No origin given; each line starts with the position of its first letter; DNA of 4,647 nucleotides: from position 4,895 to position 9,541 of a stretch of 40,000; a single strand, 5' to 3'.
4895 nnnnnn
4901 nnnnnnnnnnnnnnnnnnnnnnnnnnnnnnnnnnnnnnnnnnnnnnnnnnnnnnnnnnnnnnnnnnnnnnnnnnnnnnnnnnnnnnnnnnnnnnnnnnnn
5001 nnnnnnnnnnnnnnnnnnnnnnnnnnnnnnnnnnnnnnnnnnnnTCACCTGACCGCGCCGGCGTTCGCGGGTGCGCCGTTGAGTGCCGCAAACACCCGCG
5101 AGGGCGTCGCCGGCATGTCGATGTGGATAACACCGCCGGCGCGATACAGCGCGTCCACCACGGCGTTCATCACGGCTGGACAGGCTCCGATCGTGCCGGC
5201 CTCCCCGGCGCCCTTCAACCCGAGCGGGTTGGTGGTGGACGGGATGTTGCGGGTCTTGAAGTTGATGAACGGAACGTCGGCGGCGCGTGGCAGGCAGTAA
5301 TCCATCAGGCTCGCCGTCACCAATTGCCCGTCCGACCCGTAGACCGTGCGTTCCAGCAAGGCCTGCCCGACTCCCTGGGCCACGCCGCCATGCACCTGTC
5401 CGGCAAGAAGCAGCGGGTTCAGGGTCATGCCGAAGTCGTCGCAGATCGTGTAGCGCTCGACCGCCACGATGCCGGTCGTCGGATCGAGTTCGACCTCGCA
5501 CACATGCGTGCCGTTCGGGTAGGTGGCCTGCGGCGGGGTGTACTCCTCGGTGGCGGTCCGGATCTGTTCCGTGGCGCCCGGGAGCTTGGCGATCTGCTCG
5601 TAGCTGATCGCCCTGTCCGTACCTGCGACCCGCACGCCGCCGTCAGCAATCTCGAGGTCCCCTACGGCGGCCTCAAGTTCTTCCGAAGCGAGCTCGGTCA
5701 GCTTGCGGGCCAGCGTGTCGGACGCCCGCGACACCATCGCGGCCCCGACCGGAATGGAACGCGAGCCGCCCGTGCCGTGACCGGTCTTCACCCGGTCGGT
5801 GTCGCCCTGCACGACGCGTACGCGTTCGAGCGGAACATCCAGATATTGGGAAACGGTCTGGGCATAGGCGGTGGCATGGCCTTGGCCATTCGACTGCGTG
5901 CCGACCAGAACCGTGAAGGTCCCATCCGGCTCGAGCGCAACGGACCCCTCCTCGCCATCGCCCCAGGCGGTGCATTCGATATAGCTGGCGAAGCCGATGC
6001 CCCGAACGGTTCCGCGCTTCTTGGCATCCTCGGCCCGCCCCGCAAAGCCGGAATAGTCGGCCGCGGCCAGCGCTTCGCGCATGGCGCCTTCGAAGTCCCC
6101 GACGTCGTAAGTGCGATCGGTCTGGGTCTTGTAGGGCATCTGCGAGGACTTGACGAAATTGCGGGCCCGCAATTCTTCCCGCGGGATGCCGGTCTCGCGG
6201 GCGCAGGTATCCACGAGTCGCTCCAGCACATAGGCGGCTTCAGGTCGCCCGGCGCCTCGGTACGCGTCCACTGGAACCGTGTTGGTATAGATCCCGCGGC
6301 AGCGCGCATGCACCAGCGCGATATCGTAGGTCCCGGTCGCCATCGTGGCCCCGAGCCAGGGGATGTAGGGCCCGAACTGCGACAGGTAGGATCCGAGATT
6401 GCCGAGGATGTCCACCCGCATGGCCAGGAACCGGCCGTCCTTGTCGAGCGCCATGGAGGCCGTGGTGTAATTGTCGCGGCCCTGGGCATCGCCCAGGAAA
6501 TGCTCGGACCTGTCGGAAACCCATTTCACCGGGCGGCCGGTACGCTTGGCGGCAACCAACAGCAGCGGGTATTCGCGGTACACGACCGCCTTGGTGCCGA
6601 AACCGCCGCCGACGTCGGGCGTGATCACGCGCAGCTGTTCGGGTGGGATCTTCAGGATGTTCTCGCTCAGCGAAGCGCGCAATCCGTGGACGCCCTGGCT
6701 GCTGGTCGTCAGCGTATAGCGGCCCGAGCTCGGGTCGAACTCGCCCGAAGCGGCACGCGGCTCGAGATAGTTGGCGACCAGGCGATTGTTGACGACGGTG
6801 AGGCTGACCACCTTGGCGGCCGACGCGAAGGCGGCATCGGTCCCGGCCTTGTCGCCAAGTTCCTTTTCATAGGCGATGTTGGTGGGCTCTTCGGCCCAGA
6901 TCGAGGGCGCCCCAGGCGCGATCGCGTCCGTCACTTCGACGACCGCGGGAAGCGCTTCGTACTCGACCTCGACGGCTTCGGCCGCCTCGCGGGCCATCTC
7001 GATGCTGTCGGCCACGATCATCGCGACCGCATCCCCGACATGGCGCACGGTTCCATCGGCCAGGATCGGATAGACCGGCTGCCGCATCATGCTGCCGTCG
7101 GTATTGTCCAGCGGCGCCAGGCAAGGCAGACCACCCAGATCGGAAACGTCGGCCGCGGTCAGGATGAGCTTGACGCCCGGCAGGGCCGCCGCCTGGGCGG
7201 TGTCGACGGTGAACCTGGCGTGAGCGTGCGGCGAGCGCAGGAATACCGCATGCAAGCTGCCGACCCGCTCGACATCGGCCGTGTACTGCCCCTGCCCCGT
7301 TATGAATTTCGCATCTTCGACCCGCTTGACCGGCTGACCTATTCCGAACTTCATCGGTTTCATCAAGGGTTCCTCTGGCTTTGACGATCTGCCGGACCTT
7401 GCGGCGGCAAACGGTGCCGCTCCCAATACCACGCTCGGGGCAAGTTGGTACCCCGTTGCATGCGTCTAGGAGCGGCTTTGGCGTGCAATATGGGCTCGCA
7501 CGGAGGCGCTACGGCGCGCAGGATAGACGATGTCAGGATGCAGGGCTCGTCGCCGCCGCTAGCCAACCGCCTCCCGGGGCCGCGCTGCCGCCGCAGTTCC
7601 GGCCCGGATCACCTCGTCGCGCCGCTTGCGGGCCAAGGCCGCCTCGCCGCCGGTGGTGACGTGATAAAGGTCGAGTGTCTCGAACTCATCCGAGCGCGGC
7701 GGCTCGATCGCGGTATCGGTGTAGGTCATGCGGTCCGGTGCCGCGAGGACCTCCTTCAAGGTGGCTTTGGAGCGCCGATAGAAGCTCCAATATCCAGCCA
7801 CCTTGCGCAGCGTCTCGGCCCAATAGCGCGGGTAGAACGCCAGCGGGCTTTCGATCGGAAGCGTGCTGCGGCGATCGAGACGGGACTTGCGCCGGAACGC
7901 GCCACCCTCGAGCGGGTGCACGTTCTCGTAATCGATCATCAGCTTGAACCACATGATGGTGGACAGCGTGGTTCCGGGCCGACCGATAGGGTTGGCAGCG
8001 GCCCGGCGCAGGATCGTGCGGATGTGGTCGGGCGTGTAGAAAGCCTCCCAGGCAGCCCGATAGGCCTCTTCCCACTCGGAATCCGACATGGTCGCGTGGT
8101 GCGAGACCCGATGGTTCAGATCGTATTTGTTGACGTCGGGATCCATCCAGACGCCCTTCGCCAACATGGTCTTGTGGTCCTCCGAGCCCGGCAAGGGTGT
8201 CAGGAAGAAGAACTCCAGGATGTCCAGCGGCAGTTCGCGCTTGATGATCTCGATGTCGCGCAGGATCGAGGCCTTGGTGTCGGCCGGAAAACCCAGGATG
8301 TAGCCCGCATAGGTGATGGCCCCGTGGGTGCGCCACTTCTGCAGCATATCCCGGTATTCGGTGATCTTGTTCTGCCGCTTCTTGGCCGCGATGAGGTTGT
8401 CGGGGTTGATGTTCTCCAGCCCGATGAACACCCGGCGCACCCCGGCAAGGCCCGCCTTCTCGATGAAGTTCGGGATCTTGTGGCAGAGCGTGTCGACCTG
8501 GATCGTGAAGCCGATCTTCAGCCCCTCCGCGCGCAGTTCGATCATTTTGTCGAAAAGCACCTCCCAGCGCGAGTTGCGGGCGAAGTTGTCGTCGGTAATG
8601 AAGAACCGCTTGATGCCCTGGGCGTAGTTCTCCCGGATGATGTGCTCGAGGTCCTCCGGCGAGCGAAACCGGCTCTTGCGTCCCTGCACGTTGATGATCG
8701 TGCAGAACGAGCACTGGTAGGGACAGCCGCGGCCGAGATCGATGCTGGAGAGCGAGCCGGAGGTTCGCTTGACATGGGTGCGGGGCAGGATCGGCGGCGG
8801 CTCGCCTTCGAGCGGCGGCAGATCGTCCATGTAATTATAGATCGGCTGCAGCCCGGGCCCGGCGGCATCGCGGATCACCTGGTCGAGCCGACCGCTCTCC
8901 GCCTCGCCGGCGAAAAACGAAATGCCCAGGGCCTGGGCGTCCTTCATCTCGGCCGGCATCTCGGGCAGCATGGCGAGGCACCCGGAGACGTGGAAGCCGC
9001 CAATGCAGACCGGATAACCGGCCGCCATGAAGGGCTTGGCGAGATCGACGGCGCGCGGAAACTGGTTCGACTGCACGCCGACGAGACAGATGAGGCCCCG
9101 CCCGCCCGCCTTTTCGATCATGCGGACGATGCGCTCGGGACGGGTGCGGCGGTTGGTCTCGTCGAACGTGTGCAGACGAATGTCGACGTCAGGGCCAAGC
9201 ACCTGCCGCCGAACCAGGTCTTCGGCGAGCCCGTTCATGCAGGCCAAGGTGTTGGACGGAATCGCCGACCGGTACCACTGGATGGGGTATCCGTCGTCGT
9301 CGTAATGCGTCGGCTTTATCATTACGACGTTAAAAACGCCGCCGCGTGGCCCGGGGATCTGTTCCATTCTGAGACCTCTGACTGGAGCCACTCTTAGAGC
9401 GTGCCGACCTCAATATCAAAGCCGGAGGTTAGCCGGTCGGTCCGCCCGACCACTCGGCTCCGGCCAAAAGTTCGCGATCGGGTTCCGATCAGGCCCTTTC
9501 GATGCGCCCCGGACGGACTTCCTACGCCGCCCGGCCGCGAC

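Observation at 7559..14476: Three paralogous ~600-aa cobalamin-type radical SAM enzymes around a DUF3891-like gene, with no recognisable substrate gene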

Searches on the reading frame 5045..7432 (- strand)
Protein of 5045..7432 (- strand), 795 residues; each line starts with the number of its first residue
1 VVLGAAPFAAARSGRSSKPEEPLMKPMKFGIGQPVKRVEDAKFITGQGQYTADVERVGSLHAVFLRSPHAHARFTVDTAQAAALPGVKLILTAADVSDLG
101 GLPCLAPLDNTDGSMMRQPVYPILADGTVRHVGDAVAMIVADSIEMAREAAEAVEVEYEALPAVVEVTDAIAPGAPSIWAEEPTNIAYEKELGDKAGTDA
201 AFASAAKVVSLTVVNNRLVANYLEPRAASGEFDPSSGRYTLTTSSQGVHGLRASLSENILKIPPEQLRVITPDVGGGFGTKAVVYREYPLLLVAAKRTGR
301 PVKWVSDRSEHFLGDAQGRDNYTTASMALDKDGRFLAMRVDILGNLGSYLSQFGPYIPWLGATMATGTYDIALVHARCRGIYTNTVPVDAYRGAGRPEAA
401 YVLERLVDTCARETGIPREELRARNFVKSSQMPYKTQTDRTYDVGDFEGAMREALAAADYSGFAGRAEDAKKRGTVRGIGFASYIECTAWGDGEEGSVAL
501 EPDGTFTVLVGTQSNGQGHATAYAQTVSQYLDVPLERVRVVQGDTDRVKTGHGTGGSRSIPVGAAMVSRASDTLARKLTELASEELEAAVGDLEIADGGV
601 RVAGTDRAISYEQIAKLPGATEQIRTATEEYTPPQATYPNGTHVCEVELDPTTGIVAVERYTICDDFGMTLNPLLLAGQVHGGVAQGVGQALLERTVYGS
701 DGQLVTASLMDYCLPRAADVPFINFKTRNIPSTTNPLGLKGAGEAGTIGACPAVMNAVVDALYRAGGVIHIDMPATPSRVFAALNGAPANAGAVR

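Call 3: search_protein_families(library=pfam, proteins=[window:5045-7432:-], max_evalue=0.01)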
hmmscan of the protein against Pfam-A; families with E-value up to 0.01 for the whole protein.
window:5045-7432:- (795 aa): 3 families
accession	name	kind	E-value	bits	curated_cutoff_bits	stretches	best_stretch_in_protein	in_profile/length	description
PF20256.3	MoCoBD_2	-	7.9e-76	255.7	27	1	454-721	2-283/283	Molybdopterin cofactor-binding domain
PF02738.23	MoCoBD_1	-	2.2e-75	253.4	27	1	181-426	4-244/244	Molybdopterin cofactor-binding domain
PF01315.27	Ald_Xan_dh_C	-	3.4e-24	85.7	31.3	1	45-162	1-110/110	Aldehyde oxidase and xanthine dehydrogenase, a/b hammerhead domain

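Call 4: search_protein_families(library=ncbifam, proteins=[window:5045-7432:-], max_evalue=0.01)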
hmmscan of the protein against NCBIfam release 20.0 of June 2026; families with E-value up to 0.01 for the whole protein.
window:5045-7432:- (795 aa): 13 families
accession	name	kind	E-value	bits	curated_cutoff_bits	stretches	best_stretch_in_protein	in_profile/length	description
NF041018.1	glyceraldDH_alpha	equivalog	4.2e-176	587.5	790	1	31-767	3-727/741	glyceraldehyde dehydrogenase subunit alpha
NF040766.1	CODH_aero_grp5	exception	3.1e-165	551.5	950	2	31-617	5-593/785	aerobic carbon-monoxide dehydrogenase large subunit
TIGR02416.1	CO_dehy_Mo_lg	equivalog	1.5e-152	509.5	991.15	1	39-782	1-769/770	aerobic carbon-monoxide dehydrogenase large subunit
TIGR03194.1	4hydrxCoA_A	equivalog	4.8e-106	355.9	994.55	1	37-784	3-746/746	4-hydroxybenzoyl-CoA reductase subunit alpha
NF043082.1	XdhA_XDHase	equivalog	1e-104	351.2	780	1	31-785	1-753/758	xanthine dehydrogenase subunit XdhA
NF007426.0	PRK09970.1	equivalog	1.2e-98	331.1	916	1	31-784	6-755/761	xanthine dehydrogenase molybdenum-binding subunit XdhA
NF045668.1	pterin_aldehy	equivalog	7.4e-82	275.8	1100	1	35-785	179-905/905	molybdopterin-dependent aldehyde oxidoreductase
TIGR03196.1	pucD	equivalog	2.4e-79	267.6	783.65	1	30-763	2-741/763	xanthine dehydrogenase subunit D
TIGR03313.1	Se_sel_red_Mo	hypoth_equivalog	1.9e-67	227.8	1101.9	2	200-785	366-950/951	molybdopterin-dependent oxidoreductase Mo/Fe-S-binding subunit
TIGR03311.1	Se_dep_XDH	equivalog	2.5e-64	217.8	830.45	2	25-589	156-689/848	selenium-dependent xanthine dehydrogenase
TIGR02965.1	xanthine_xdhB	equivalog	3.6e-61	207.3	849.5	1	40-784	10-754/758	xanthine dehydrogenase molybdopterin binding subunit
NF041671.1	peri_hyde_PaoC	equivalog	8e-57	193.1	1180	1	31-784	18-731/735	aldehyde oxidoreductase molybdenum-binding subunit PaoC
TIGR02969.1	mam_aldehyde_ox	subfamily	2.6e-43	147.8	1912.3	1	30-766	575-1283/1330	aldehyde oxidase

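Call 61: find_related_loci(query=A3, collection=metagenome_contigs, flank=6000)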
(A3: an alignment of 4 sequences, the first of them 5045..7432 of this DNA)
Query A3 (795 aa) in metagenome_contigs; peptide patterns used: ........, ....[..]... (x = any residue, [..] = any of these).
600 stretches matched a pattern (row limit reached: there are more); 595 encode a relative of the query (tblastn E <= 1e-3); the best 80 are kept; 80 distinct loci.
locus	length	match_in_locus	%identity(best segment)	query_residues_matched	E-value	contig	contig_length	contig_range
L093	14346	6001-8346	77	5-787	0e+0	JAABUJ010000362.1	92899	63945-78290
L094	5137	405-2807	55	23-787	0e+0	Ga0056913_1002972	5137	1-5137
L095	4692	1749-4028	55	23-784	0e+0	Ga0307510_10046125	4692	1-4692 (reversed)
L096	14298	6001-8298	52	19-785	0e+0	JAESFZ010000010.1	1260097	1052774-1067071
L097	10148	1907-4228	54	12-787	0e+0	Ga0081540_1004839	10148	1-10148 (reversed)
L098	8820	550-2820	56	28-785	0e+0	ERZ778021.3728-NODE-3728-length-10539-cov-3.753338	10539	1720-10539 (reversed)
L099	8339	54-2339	55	28-789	0e+0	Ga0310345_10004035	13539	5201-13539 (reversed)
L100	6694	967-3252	54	28-790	0e+0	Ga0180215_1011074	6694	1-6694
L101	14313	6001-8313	55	12-781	0e+0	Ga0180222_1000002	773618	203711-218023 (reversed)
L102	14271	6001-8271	53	28-787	0e+0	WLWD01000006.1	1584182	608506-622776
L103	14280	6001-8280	54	24-785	0e+0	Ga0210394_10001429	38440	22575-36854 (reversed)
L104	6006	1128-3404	55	28-787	0e+0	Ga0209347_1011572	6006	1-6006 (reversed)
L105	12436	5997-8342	53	8-786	0e+0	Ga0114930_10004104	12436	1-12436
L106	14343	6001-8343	48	30-786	0e+0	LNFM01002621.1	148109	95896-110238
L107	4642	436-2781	49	12-784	0e+0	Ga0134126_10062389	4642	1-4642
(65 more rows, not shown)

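Call 85: search_protein_families(library=padloc, proteins=[window:5045-7432:-], max_evalue=0.01)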
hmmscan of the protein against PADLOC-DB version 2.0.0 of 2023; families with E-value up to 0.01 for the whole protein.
window:5045-7432:- (795 aa): 0 families

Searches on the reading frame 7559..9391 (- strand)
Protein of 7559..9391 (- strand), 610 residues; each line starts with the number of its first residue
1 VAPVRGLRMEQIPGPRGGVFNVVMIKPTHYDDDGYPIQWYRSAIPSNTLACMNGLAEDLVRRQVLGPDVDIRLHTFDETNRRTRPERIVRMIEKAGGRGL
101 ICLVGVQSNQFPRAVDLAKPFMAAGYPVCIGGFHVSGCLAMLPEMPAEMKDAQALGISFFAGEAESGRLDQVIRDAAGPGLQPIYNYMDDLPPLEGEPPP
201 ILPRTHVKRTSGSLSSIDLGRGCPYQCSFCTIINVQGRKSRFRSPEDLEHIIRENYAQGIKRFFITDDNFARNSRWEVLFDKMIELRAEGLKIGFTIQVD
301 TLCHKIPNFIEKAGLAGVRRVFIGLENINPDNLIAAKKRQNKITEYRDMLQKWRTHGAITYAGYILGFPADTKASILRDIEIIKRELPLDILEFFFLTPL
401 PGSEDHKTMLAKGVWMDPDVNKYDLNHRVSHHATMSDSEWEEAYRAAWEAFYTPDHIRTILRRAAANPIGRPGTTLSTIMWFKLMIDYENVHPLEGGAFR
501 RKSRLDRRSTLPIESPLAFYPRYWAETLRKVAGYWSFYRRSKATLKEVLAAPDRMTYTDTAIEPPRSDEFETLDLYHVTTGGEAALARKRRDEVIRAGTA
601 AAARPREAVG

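Call 3: search_protein_families(library=pfam, proteins=[window:7559-9391:-], max_evalue=0.01)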
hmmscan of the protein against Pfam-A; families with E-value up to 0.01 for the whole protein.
window:7559-9391:- (610 aa): 1 family
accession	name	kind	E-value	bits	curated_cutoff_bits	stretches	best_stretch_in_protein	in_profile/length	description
PF04055.27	Radical_SAM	-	4e-16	60.1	29.5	1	219-380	3-163/166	Radical SAM superfamily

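Call 4: search_protein_families(library=ncbifam, proteins=[window:7559-9391:-], max_evalue=0.01)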
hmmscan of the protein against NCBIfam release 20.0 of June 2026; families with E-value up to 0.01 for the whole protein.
window:7559-9391:- (610 aa): 22 families
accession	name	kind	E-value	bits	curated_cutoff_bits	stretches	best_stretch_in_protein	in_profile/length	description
TIGR02026.1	BchE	equivalog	6.8e-15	54.9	481.35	1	217-439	197-415/497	magnesium-protoporphyrin IX monomethyl ester anaerobic oxidative cyclase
TIGR03471.1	HpnJ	equivalog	5.9e-14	51.8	577.6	1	216-464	199-446/472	hopanoid biosynthesis associated radical SAM protein HpnJ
TIGR04479.1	bcpD_PhpK_rSAM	subfamily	4.7e-13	48.3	600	1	212-388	239-411/504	PhpK family radical SAM P-methyltransferase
TIGR04013.1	B12_SAM_MJ_1487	hypoth_equivalog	1.3e-12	47.3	251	1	88-404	34-352/382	TIGR04013 family B12-binding domain/radical SAM domain-containing protein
NF038361.1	rSAM_Sden_1168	equivalog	5.6e-12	45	575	1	218-413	286-477/560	Sden_1168 family B12-binding radical SAM P-methyltransferase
NF033070.1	rSAM_AprD4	equivalog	1.2e-11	44.2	500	1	213-446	195-426/456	AprD4 family radical SAM diol-dehydratase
NF033712.0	B12_rSAM_KedN5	subfamily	1.2e-10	40.2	700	1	218-381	199-365/624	KedN5 family methylcobalamin-dependent radical SAM C-methyltransferase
TIGR04367.1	HpnR_B12_rSAM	equivalog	1.3e-10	40.4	650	1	215-429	187-391/490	hopanoid C-3 methylase HpnR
TIGR04072.2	rSAM_ladder_B12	equivalog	2e-10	39.9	360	1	210-385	176-348/443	lipid biosynthesis B12-binding/radical SAM protein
NF050148.1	rSAM_ApyD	equivalog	2.9e-10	39.2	750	1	208-404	193-388/645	RiPP biosynthesis radical SAM protein ApyD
TIGR04014.1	B12_SAM_MJ_0865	equivalog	1.7e-09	37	360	1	197-410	142-359/434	methyl-coenzyme M reductase glutamine C-methyltransferase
NF045585.1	rSAM_slr0320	equivalog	7.5e-08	31.3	775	1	219-315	240-340/511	photosystem II high light acclimation radical SAM protein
TIGR00089.1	TIGR00089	subfamily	4.8e-07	28.9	251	1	153-385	88-317/429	MiaB/RimO family radical SAM methylthiotransferase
TIGR04295.1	B12_rSAM_oligo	hypoth_equivalog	6.8e-07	28.3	400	1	211-358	197-335/422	TIGR04295 family B12-binding domain-containing radical SAM protein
TIGR01578.1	MiaB-like-B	hypoth_equivalog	4.4e-05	22.4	314.7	1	209-268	129-187/421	tRNA (N(6)-L-threonylcarbamoyladenosine(37)-C(2))-methylthiotransferase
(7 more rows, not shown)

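Call 85: search_protein_families(library=padloc, proteins=[window:7559-9367:-], max_evalue=0.01)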
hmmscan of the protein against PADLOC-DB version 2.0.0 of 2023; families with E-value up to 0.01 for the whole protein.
window:7559-9367:- (602 aa): 1 family
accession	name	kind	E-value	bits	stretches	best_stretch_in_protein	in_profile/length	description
PDLC04689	PDC-M51A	-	4.9e-07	26.9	1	212-378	190-352/420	-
